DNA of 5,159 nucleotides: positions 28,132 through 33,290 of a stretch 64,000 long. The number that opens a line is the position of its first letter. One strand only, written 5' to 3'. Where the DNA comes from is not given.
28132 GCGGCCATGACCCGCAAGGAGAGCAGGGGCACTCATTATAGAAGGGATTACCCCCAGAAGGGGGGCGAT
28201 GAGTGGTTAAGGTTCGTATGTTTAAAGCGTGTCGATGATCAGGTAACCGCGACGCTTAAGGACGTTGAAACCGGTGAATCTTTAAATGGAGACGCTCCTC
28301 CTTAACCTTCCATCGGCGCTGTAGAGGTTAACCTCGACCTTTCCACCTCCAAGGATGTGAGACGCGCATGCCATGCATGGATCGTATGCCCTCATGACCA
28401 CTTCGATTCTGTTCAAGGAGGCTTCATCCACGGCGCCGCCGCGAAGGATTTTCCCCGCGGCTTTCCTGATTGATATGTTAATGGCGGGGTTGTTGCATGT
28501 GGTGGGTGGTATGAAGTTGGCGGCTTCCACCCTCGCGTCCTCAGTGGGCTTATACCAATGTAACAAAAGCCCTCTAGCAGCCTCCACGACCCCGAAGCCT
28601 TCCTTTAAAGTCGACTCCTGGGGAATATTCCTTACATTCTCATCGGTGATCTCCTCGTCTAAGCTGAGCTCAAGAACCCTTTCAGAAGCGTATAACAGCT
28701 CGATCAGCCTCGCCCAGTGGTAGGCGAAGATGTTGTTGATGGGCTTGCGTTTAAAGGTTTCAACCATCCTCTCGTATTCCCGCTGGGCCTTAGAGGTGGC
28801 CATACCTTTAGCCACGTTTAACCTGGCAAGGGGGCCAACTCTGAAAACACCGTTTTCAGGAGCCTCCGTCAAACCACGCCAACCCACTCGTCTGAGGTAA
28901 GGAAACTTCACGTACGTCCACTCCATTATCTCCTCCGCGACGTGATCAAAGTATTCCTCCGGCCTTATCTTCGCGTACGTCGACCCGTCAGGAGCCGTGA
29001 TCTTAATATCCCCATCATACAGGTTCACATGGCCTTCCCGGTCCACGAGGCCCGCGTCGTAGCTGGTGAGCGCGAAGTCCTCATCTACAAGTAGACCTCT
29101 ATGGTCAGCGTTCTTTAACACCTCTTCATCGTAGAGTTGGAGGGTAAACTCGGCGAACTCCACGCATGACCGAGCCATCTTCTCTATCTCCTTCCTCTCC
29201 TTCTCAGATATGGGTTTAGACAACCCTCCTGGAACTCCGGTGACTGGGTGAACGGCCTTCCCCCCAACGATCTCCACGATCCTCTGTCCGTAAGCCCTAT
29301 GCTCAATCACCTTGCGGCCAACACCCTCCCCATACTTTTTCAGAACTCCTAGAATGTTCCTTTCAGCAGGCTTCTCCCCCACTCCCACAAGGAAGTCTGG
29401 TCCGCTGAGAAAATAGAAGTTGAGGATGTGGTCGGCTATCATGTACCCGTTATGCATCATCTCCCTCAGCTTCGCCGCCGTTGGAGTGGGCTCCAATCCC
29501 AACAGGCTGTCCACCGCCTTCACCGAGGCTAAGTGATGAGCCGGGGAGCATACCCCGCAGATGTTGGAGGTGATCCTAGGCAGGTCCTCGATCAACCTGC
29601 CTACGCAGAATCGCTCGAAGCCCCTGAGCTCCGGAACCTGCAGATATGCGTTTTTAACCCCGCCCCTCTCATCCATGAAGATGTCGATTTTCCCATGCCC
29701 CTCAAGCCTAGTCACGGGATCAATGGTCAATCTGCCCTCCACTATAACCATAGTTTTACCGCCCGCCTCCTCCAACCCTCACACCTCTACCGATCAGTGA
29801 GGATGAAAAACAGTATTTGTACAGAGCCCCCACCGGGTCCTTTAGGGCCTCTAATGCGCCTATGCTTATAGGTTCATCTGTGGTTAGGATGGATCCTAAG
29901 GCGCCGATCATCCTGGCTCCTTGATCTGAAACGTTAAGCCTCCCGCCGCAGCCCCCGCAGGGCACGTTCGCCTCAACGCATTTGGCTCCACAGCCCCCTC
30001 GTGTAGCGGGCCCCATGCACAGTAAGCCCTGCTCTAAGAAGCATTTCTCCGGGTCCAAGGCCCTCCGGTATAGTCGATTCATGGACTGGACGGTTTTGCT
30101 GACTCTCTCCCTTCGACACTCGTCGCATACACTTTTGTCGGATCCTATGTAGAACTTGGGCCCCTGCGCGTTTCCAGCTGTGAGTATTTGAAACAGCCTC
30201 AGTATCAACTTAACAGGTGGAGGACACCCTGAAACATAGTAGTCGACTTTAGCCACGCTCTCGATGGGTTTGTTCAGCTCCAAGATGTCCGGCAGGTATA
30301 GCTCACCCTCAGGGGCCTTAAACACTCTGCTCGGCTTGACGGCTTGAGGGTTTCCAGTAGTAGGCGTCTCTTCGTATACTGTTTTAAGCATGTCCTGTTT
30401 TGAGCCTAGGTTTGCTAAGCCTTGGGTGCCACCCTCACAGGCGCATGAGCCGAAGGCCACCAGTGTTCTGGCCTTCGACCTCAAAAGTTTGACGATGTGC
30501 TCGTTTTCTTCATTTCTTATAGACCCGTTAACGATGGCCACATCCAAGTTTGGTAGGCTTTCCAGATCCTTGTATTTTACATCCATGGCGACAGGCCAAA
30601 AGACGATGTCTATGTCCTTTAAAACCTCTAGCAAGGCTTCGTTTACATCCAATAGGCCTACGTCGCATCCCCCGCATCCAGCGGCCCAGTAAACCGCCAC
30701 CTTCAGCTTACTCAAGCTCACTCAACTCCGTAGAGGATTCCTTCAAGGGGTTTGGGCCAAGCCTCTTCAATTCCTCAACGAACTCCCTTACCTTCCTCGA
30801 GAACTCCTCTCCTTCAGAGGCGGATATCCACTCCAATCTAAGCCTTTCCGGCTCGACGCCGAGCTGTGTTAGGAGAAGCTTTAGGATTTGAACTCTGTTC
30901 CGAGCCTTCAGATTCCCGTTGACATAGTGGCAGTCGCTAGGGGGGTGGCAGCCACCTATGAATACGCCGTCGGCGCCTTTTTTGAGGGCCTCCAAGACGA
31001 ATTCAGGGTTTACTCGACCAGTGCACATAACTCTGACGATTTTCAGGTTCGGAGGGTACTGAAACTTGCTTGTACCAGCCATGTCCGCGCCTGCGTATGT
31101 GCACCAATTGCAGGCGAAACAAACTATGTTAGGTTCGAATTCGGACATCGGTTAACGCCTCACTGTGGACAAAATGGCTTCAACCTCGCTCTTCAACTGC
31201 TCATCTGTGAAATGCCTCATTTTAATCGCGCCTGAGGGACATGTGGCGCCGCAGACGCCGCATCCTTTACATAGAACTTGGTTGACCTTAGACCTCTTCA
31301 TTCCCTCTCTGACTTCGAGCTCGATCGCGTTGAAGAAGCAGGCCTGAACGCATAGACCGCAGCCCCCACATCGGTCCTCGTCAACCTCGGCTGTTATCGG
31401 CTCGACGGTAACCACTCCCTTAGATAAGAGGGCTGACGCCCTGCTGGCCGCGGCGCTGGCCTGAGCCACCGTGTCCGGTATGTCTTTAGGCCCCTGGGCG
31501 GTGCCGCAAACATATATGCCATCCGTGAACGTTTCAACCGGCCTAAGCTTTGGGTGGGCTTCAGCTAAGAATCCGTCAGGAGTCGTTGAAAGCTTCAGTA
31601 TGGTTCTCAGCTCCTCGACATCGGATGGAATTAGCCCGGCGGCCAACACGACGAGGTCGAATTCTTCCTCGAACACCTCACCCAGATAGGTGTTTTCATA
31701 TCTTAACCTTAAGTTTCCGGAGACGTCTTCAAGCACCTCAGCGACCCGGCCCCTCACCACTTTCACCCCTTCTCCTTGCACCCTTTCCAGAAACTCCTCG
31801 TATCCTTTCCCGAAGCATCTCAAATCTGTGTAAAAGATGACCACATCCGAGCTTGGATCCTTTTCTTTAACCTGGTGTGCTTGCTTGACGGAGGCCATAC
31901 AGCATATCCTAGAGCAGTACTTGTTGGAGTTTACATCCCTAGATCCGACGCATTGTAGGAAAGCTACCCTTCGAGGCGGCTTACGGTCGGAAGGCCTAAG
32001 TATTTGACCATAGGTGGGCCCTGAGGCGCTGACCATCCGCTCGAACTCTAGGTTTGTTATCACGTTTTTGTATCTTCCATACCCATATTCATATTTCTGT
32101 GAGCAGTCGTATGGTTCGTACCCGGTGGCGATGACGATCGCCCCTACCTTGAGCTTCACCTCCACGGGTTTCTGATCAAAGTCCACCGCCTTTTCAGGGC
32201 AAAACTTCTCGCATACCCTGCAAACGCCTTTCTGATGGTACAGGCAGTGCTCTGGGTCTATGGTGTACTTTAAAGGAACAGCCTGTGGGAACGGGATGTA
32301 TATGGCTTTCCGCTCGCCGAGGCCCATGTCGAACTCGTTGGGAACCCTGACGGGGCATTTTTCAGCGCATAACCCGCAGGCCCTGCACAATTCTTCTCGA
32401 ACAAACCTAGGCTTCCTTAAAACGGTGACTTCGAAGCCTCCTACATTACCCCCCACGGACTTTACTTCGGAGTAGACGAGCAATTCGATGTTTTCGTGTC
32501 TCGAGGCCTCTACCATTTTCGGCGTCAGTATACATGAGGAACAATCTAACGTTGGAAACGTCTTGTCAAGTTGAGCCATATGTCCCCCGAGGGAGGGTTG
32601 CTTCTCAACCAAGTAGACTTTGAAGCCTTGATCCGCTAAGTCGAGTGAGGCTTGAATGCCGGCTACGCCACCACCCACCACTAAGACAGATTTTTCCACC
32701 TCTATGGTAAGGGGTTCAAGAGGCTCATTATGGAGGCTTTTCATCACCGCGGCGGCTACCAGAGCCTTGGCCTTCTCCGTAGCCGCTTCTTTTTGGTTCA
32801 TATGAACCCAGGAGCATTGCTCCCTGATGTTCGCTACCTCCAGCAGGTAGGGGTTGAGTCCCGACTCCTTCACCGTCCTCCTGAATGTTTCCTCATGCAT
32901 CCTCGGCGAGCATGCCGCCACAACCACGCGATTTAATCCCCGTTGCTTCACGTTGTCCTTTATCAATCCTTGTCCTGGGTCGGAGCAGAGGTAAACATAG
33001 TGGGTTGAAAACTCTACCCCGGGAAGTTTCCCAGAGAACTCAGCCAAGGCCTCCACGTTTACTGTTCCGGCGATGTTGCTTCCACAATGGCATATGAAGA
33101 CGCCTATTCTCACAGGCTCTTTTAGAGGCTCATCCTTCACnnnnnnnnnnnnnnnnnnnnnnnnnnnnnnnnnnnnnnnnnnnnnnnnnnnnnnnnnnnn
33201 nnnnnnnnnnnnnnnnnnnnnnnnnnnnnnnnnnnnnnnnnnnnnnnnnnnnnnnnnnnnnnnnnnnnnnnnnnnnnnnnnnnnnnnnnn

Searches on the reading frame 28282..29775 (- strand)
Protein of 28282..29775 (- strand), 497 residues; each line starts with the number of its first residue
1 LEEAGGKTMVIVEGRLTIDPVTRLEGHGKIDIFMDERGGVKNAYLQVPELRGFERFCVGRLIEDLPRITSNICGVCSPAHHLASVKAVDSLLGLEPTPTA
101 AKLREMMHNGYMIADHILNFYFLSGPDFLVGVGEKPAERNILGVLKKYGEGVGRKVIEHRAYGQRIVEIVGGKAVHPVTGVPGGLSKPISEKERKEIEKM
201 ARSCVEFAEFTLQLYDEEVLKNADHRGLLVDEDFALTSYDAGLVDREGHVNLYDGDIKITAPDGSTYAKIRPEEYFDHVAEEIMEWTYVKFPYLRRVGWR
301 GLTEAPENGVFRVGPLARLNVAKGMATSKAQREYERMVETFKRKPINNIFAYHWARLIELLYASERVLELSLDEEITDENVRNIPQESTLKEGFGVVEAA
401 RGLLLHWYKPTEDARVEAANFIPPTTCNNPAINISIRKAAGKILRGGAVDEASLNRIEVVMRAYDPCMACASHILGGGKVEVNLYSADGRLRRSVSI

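Call 44: search_protein_families(library=pfam, proteins=[window:28282-29775:-], max_evalue=0.0001)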
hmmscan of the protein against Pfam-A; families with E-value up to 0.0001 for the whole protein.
window:28282-29775:- (497 aa): 1 family
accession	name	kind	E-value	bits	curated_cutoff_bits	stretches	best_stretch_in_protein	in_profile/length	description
PF00374.24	NiFeSe_Hases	-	1.8e-37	129.9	25.8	2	51-129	1-79/508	Nickel-dependent hydrogenase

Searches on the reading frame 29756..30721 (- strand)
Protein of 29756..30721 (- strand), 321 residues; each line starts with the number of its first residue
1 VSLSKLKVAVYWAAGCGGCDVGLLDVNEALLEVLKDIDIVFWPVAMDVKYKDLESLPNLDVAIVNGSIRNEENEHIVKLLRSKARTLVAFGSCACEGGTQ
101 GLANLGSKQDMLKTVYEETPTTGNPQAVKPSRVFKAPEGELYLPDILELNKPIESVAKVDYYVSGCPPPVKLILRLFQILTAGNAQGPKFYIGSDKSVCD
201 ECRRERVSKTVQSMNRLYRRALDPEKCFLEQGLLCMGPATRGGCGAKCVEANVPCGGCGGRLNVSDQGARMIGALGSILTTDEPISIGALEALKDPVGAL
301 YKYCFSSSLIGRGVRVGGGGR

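Call 44: search_protein_families(library=pfam, proteins=[window:29756-30721:-], max_evalue=0.0001)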
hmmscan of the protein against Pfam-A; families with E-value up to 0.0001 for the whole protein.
window:29756-30721:- (321 aa): 1 family
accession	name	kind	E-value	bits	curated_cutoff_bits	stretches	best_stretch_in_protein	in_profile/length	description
PF01058.29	Oxidored_q6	-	4.4e-24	85.1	27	1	16-176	1-124/128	NADH ubiquinone oxidoreductase, 20 Kd subunit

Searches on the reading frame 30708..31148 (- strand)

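Call 44: search_protein_families(library=pfam, proteins=[window:30708-31148:-], max_evalue=0.0001)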
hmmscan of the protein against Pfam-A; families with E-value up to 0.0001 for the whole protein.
window:30708-31148:- (146 aa): 1 family
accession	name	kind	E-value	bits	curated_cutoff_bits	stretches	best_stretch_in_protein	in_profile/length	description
PF02662.21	FlpD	-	1.3e-54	183.9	22.3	1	8-131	1-123/123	Methyl-viologen-reducing hydrogenase, delta subunit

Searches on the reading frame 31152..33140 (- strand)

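Call 44: search_protein_families(library=pfam, proteins=[window:31152-33140:-], max_evalue=0.0001)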
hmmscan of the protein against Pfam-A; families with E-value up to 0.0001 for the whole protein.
window:31152-33140:- (662 aa): 14 families
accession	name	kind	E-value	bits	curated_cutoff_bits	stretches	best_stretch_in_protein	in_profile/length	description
PF00037.32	Fer4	-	8.5e-17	60.7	21.1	1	585-607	2-24/24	4Fe-4S binding domain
PF07992.20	Pyr_redox_2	-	1.7e-12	47.8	26.1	1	151-346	2-114/291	Pyridine nucleotide-disulphide oxidoreductase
PF12838.12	Fer4_7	-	3.9e-11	43.7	27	1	590-638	1-52/52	4Fe-4S dicluster domain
PF14697.11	Fer4_21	-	6.2e-10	39.5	35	1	584-641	1-59/59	4Fe-4S dicluster domain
PF12831.13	FAD_oxidored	-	1.2e-08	35.2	27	1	152-189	2-39/416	FAD dependent oxidoreductase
PF12837.12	Fer4_6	-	1.4e-08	34.7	25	0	584-606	2-24/24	4Fe-4S binding domain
PF25160.1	LdpA_Fe-S-bd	-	2.8e-08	33.9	27.6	0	615-643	19-47/49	LdpA Fe-S cluster-binding domain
PF13484.11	Fer4_16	-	5.4e-08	33.9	30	0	590-616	1-26/66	4Fe-4S double cluster binding domain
PF01266.30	DAO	-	1.3e-07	31.9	27.9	1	152-186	2-36/353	FAD dependent oxidoreductase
PF13450.12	NAD_binding_8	-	2.5e-07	31.3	21.9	1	154-191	1-38/68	NAD(P)-binding Rossmann-like domain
PF00890.30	FAD_binding_2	-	4.1e-07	30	20.4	1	152-189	2-39/414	FAD binding domain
PF13237.11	Fer4_10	-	4.8e-07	30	25.5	0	586-635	4-53/53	4Fe-4S dicluster domain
PF13187.11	Fer4_9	-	2.4e-05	24.7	27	1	590-639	1-52/52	4Fe-4S dicluster domain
PF12797.12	Fer4_2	-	3.6e-05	23.9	24.5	0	586-601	5-20/22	4Fe-4S binding domain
